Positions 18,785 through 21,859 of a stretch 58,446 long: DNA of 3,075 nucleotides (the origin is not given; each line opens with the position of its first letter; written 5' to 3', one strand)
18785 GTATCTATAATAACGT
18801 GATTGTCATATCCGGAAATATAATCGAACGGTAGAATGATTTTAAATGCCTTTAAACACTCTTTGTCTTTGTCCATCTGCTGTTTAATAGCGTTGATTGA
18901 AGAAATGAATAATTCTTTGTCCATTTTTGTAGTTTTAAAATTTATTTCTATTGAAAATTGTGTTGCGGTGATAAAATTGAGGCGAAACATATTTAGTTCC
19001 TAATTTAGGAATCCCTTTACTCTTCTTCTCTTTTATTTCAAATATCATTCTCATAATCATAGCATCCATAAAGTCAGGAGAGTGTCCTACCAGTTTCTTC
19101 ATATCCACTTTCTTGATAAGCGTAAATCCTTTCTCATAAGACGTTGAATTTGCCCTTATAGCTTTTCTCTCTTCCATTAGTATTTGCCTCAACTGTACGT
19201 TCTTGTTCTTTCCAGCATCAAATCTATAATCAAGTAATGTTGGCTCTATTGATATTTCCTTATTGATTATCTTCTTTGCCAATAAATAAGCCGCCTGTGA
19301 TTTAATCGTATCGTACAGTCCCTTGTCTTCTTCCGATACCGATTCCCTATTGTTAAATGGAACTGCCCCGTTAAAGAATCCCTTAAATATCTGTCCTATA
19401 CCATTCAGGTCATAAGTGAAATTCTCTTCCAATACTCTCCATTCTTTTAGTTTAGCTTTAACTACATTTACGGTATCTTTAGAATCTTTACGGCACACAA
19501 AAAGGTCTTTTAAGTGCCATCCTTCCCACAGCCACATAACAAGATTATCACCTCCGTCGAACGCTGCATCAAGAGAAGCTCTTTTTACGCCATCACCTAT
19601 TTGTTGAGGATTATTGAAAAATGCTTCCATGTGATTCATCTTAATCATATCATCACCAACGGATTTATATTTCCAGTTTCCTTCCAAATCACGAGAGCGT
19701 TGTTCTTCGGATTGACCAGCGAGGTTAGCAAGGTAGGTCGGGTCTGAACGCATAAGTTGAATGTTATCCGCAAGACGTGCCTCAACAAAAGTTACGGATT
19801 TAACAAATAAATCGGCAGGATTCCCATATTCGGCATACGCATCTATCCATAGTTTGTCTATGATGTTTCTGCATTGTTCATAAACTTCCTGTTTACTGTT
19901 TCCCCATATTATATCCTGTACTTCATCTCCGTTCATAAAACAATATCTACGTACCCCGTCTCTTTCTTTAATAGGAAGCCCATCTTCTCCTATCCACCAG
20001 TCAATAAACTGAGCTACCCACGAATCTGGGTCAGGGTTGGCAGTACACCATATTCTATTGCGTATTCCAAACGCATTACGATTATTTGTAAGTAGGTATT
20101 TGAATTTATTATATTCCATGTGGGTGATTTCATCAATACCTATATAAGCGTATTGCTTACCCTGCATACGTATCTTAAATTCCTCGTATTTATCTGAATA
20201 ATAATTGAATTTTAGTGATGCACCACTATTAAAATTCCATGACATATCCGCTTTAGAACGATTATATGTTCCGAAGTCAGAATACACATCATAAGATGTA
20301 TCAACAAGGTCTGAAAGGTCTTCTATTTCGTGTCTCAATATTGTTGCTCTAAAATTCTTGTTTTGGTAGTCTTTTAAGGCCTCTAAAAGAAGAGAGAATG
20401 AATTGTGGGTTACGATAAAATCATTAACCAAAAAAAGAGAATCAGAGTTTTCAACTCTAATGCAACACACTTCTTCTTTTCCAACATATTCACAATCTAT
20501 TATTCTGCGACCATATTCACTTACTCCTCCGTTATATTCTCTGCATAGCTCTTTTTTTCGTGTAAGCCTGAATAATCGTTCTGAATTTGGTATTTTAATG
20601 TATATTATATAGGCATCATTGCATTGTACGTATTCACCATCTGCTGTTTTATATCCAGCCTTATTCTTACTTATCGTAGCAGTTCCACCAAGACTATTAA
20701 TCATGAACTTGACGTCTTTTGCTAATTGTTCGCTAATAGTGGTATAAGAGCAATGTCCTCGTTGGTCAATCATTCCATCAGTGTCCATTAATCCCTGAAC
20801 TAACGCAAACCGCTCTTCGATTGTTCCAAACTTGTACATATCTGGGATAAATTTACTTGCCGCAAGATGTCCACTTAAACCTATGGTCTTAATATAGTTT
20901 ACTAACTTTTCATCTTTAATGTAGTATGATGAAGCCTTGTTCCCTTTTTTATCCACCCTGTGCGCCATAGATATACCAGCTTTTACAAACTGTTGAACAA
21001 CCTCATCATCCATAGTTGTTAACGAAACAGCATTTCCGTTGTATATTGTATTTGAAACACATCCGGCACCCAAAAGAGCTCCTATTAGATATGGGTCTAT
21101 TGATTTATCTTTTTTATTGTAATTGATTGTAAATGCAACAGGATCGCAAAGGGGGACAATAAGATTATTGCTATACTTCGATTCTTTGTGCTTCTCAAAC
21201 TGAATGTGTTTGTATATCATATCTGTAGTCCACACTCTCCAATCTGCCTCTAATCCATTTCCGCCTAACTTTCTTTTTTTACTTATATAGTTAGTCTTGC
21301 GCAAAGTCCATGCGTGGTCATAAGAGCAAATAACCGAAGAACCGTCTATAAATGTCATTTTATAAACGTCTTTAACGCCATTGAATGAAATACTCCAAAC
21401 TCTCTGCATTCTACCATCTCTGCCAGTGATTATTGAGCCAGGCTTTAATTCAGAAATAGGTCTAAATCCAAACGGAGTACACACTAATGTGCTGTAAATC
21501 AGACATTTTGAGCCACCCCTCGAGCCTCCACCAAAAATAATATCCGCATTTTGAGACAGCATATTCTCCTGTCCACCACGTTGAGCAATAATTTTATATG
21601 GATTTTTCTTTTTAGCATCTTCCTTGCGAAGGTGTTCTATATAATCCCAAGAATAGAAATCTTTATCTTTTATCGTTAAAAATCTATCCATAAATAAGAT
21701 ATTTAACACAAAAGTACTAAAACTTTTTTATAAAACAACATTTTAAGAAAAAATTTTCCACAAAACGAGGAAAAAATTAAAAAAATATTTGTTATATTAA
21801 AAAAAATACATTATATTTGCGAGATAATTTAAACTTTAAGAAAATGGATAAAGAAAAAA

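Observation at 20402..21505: Full-size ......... intein inserted in the Walker A P-loop of the large terminase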

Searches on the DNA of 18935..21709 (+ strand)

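Call 8: search_dna_similar(query=window:18935-21709:+, collection=phages, mode=near, max_rows=30)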
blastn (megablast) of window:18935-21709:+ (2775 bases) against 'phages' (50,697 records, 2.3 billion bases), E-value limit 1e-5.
No match.

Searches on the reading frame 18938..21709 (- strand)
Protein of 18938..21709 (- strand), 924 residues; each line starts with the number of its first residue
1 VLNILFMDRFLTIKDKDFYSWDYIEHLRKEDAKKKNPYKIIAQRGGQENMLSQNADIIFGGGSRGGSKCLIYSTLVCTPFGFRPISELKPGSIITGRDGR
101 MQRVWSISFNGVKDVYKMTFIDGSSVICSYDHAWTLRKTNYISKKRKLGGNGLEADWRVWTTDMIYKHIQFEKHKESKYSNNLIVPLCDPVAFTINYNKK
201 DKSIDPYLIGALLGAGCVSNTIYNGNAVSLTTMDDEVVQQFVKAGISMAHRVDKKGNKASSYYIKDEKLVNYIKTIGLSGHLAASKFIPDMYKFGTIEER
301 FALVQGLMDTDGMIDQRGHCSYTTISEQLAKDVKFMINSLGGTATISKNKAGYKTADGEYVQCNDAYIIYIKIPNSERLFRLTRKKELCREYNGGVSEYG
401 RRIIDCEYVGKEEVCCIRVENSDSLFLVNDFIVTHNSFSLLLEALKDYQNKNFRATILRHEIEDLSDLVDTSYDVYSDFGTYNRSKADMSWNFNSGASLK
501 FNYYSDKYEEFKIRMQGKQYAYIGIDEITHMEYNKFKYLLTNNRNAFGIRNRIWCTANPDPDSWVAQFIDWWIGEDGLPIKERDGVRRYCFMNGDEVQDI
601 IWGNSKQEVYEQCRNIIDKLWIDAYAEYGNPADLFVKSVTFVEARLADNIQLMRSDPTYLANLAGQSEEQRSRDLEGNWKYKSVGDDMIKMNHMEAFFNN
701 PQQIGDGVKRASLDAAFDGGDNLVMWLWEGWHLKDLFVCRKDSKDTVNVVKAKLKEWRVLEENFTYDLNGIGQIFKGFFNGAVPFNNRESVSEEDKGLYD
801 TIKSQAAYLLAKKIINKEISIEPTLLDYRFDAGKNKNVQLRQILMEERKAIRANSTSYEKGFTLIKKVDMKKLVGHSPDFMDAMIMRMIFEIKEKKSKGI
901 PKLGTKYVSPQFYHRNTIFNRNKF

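Call 4: search_protein_families(library=pfam, proteins=[window:18938-21709:-], max_evalue=1)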
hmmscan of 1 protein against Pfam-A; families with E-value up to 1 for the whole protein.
window:18938-21709:- (924 aa): 4 families
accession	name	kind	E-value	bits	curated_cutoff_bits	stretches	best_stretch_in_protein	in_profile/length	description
PF03237.21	Terminase_6N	-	3.9e-12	46.7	22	1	438-681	12-202/215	Terminase large subunit, T4likevirus-type, N-terminal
PF14528.11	LAGLIDADG_3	-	3.6e-10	40.4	22.5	1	299-355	2-62/82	LAGLIDADG-like domain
PF05204.19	Hom_end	-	0.001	19.6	21.1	1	296-372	10-85/110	Homing endonuclease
PF13403.11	Hint_2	-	0.015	16.2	28.4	1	69-108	2-41/147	Hint domain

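Call 5: search_protein_families(library=ncbifam, proteins=[window:18938-21709:-], max_evalue=1)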
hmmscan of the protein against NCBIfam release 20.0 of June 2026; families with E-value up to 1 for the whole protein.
window:18938-21709:- (924 aa): 3 families
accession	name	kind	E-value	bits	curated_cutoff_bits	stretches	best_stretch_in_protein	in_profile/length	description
NF038098.1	GyrA_w_intein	exception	7.4e-06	24.1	1850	1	199-352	233-392/1232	intein-containing DNA gyrase subunit A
NF007072.0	PRK09519.1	equivalog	0.023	13.1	1024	1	270-348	430-514/790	intein-containing recombinase RecA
NF038136.1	rSAM_Rv_intein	exception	0.057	12.3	700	1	61-146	68-161/574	intein-containing Rv2578c family radical SAM protein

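Call 19: find_homologous_proteins(query=window:18938-21709:-, max_evalue=1e-10)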
Query window:18938-21709:- (924 aa): 1383 proteins with E <= 1e-10 among 8000 candidates; the best 120 are listed.
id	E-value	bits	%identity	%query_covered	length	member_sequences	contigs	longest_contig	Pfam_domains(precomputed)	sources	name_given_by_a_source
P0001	0.0e+0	1864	86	99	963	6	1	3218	PF05204.20,PF03237.22,PF14528.12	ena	-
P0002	0.0e+0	1857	86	99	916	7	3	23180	PF03237.22,PF14528.12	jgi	jgi:hypothetical protein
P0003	0.0e+0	1675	78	98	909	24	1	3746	PF05204.20,PF03237.22,PF14528.12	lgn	-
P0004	0.0e+0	1536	71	99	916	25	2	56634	PF05204.20,PF03237.22,PF14528.12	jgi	jgi:hypothetical protein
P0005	0.0e+0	1400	66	98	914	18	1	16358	PF03237.22,PF14528.12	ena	-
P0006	0.0e+0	1339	65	98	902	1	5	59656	PF03237.22,PF14528.12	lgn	-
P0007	0.0e+0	1312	64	98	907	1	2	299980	PF03237.22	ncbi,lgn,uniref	ncbi:terminase large subunit domain-containing protein [Petrimonas sulfuriphila]|uniref:terminase la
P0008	0.0e+0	1307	82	73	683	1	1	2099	PF03237.22,PF14528.12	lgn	-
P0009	0.0e+0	1249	62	96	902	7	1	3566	PF03237.22,PF14528.12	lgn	-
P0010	0.0e+0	1233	99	53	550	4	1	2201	PF03237.22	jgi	-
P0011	0.0e+0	1173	58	94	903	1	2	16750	PF03237.22,PF14528.12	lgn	-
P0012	0.0e+0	1172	58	98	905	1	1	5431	PF03237.22,PF14528.12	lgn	-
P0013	0.0e+0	1167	57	98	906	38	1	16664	PF03237.22,PF14528.12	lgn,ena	-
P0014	0.0e+0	1165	56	98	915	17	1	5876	PF03237.22,PF14528.12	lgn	-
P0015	0.0e+0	1161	57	97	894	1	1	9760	PF03237.22,PF14528.12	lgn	-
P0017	0.0e+0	1155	92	53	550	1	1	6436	PF03237.22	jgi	-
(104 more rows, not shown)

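Call 35: find_encoding_contigs(protein=P0010, flank=10000, max_places=4)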
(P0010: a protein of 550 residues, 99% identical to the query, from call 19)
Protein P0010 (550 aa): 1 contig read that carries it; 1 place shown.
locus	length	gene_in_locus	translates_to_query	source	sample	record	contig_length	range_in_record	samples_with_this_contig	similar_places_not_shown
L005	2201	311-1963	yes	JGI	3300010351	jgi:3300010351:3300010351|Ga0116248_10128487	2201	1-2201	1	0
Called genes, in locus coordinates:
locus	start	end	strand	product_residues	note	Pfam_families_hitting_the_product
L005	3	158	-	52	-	?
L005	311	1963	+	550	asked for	PF03237:Terminase_6N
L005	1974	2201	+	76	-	?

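Call 36: find_encoding_contigs(protein=P0002, flank=10000, max_places=3)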
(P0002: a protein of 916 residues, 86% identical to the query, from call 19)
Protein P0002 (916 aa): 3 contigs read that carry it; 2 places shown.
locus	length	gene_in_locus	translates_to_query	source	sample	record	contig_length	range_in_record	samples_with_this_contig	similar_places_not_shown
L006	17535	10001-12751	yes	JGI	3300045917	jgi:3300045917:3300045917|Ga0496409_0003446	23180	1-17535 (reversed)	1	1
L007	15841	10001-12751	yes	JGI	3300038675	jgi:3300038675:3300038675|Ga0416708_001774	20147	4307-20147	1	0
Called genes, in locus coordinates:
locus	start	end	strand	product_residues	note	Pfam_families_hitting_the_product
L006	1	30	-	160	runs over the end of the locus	-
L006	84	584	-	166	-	-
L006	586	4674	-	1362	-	-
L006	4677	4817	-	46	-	-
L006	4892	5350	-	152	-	-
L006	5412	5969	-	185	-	-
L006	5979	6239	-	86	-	-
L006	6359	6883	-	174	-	-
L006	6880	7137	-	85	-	-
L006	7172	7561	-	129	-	-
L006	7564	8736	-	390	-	-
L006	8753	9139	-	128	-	-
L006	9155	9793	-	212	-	-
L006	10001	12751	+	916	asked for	PF14528:LAGLIDADG_3, PF03237:Terminase_6N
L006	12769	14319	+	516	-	PF05133:SPP1_portal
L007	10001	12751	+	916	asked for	PF14528:LAGLIDADG_3, PF03237:Terminase_6N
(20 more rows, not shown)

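Call 37: find_encoding_contigs(protein=P0004, flank=10000, max_places=2)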
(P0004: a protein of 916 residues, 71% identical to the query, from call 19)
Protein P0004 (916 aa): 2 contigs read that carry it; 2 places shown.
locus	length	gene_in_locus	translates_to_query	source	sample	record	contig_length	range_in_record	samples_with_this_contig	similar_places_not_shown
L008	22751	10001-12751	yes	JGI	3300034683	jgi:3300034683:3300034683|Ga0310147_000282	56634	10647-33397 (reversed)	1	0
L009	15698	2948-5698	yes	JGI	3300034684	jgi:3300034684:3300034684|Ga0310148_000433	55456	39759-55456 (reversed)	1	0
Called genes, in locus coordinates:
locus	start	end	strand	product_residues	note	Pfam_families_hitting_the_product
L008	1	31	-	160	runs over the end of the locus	-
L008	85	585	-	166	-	-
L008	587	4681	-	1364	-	-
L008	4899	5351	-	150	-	-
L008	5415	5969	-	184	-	-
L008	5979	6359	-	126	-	-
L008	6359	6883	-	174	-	-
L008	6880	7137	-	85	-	-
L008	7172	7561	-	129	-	-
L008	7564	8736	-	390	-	-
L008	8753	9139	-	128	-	-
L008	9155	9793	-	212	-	-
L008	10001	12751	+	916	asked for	PF05204:Hom_end (weak), PF14528:LAGLIDADG_3, PF03237:Terminase_6N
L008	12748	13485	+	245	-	PF01555:N6_N4_Mtase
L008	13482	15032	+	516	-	PF05133:SPP1_portal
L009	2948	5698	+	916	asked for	PF05204:Hom_end (weak), PF14528:LAGLIDADG_3, PF03237:Terminase_6N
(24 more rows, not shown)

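Call 60: find_encoding_contigs(protein=P0017, flank=3000, max_places=2)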
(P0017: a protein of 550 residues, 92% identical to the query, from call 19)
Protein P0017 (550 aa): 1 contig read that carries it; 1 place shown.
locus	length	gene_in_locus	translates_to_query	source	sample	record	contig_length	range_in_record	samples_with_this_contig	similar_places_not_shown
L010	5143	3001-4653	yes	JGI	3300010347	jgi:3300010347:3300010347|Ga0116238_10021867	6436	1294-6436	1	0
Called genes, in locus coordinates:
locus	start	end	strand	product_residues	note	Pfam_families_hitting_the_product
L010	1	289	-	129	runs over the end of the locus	-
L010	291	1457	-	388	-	-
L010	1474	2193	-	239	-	-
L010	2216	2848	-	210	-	-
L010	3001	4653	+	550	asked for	PF03237:Terminase_6N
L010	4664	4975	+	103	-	-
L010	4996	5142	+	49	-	?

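Call 61: find_encoding_contigs(protein=P0003, flank=3000, max_places=2)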
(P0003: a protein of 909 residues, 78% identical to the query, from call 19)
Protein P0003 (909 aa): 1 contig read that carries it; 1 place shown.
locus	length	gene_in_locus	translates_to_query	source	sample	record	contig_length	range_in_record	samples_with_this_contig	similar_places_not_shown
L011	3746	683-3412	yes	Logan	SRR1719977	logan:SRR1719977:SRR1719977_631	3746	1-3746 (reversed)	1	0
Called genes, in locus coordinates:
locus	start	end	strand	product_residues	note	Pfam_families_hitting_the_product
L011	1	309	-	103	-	?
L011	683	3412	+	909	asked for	PF05204:Hom_end (faint), PF14528:LAGLIDADG_3 (weak), PF03237:Terminase_6N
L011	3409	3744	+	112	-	?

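Call 73: find_encoding_contigs(protein=window:18938-21691:-, flank=2000, max_places=5)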
Protein window:18938-21691:- (918 aa): 4 contigs read that carry it; 1 place shown.
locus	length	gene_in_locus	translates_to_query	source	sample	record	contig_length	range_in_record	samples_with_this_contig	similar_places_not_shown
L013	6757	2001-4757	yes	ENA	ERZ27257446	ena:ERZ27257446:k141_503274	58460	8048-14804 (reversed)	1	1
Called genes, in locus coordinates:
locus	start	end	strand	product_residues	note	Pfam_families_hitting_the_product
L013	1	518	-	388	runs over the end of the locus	-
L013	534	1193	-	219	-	-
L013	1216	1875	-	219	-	-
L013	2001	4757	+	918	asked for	PF14528:LAGLIDADG_3 (weak), PF03237:Terminase_6N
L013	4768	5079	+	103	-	-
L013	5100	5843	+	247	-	PF01555:N6_N4_Mtase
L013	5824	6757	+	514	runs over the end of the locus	PF05133:SPP1_portal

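Call 74: list_cluster_members(proteins=[window:18938-21691:-])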
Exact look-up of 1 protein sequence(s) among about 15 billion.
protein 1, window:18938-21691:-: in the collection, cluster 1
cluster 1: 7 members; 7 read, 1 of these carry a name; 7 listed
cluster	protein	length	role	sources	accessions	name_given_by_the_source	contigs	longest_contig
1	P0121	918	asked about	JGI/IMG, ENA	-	-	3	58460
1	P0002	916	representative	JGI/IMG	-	hypothetical protein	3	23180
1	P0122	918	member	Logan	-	-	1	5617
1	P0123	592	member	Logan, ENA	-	-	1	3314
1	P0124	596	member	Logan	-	-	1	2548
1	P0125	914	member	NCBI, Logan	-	-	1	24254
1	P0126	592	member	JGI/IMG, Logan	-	-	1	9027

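Call 76: find_encoding_contigs(protein=P0122, flank=1500, max_places=2)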
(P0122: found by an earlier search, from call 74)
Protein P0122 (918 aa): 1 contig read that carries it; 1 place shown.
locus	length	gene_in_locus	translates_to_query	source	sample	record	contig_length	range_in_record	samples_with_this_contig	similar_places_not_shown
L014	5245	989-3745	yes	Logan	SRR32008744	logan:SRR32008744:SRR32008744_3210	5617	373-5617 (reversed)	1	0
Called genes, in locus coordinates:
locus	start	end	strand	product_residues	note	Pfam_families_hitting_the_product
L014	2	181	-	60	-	?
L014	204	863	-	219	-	-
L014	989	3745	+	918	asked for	PF14528:LAGLIDADG_3 (weak), PF03237:Terminase_6N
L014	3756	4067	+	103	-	-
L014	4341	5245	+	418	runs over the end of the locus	PF14239:RRXRR, PF01844:HNH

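Call 77: find_encoding_contigs(protein=P0125, flank=1500, max_places=2)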
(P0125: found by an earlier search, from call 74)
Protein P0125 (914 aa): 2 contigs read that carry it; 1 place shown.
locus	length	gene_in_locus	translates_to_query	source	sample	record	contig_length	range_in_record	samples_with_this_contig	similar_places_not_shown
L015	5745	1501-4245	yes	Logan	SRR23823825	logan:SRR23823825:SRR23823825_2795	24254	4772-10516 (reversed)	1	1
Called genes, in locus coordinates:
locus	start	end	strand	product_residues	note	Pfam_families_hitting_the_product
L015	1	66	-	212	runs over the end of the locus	-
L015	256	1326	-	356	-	PF01385:OrfB_IS605, PF07282:Cas12f1-like_TNB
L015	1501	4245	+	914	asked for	PF05204:Hom_end (faint), PF14528:LAGLIDADG_3, PF03237:Terminase_6N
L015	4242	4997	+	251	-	PF01555:N6_N4_Mtase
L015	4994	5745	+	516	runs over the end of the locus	PF05133:SPP1_portal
